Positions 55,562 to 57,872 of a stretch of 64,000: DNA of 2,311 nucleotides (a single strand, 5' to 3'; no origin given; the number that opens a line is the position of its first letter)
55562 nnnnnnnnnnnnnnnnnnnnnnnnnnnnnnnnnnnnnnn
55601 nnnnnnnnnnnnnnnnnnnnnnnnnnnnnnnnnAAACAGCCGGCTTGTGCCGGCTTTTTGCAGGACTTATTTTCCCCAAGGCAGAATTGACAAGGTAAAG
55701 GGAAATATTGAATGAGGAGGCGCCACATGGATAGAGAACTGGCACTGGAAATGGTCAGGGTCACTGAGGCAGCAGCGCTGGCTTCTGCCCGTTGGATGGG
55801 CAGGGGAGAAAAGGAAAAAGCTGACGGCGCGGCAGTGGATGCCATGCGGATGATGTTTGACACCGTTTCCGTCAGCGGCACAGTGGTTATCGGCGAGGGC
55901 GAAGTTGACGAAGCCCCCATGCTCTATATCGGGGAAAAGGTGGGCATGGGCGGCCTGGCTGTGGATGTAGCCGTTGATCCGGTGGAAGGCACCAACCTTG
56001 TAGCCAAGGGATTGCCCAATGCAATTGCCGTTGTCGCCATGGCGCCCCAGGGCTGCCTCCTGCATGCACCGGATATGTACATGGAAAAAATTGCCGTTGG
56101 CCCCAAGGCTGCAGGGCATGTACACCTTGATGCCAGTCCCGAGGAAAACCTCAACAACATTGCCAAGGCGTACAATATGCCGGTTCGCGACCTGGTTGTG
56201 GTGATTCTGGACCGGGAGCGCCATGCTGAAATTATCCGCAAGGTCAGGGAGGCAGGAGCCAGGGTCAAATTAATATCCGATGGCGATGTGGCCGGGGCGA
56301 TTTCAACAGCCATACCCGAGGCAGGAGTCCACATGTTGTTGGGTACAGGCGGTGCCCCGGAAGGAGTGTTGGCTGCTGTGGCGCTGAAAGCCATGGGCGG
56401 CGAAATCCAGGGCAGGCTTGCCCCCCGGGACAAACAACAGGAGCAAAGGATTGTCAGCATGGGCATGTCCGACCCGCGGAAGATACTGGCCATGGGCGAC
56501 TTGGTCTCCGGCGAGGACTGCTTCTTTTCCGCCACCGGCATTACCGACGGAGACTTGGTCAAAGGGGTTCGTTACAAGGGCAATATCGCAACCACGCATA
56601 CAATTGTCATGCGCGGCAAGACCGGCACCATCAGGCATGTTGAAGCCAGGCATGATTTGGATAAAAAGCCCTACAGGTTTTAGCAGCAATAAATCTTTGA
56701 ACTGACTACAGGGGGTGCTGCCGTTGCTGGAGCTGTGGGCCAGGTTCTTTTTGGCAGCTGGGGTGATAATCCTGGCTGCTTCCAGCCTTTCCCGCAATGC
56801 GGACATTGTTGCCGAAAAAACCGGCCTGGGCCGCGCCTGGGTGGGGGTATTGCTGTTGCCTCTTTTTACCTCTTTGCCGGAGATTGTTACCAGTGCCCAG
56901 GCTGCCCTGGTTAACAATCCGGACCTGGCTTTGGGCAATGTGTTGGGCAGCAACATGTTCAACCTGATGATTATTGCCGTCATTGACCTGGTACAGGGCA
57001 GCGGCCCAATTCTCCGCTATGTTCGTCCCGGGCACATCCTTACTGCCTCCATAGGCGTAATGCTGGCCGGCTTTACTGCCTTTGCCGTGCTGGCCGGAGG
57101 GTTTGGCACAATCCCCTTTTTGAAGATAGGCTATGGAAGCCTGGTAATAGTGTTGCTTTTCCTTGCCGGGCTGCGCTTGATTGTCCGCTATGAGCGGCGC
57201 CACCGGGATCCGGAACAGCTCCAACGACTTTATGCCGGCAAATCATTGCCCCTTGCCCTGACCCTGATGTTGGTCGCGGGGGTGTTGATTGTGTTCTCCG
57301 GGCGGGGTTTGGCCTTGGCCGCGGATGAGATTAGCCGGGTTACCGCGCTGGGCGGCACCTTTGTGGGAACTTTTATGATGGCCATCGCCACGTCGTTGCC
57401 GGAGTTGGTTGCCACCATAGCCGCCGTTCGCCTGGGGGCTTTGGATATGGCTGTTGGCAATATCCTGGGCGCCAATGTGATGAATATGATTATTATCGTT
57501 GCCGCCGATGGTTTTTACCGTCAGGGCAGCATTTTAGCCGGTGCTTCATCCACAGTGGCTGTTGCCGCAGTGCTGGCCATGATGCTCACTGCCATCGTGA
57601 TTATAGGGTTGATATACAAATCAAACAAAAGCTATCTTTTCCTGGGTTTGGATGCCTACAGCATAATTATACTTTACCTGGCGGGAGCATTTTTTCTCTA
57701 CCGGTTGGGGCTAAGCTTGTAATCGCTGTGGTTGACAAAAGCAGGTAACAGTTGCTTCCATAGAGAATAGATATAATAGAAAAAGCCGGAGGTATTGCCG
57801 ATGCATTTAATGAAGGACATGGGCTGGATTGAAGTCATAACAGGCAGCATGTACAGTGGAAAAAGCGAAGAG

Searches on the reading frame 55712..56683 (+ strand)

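Call 76: search_protein_families(library=pfam, proteins=[window:55712-56683:+], max_evalue=1e-8)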
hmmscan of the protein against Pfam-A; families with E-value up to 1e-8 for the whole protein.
window:55712-56683:+ (323 aa): 1 family
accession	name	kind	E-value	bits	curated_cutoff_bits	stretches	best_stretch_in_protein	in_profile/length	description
PF03320.18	FBPase_glpX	-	3.9e-143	476.4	27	1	8-314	1-307/307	Bacterial fructose-1,6-bisphosphatase, glpX-encoded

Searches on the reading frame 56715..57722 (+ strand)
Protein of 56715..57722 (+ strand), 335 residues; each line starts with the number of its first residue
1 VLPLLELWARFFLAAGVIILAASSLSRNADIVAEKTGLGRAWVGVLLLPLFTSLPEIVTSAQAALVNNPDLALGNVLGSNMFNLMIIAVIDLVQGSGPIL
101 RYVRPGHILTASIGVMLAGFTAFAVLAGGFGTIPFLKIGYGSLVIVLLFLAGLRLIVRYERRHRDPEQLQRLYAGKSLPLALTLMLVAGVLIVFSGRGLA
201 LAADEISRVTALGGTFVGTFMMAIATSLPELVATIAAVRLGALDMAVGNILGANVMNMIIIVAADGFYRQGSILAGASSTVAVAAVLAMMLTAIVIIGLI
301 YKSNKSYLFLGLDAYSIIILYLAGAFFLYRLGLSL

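Call 76: search_protein_families(library=pfam, proteins=[window:56715-57722:+], max_evalue=1e-8)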
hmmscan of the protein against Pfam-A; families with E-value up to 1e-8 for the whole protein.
window:56715-57722:+ (335 aa): 1 family
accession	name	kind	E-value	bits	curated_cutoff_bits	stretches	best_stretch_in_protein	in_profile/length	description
PF01699.29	Na_Ca_ex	-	2.7e-35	122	24.9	2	8-125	3-117/151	Sodium/calcium exchanger protein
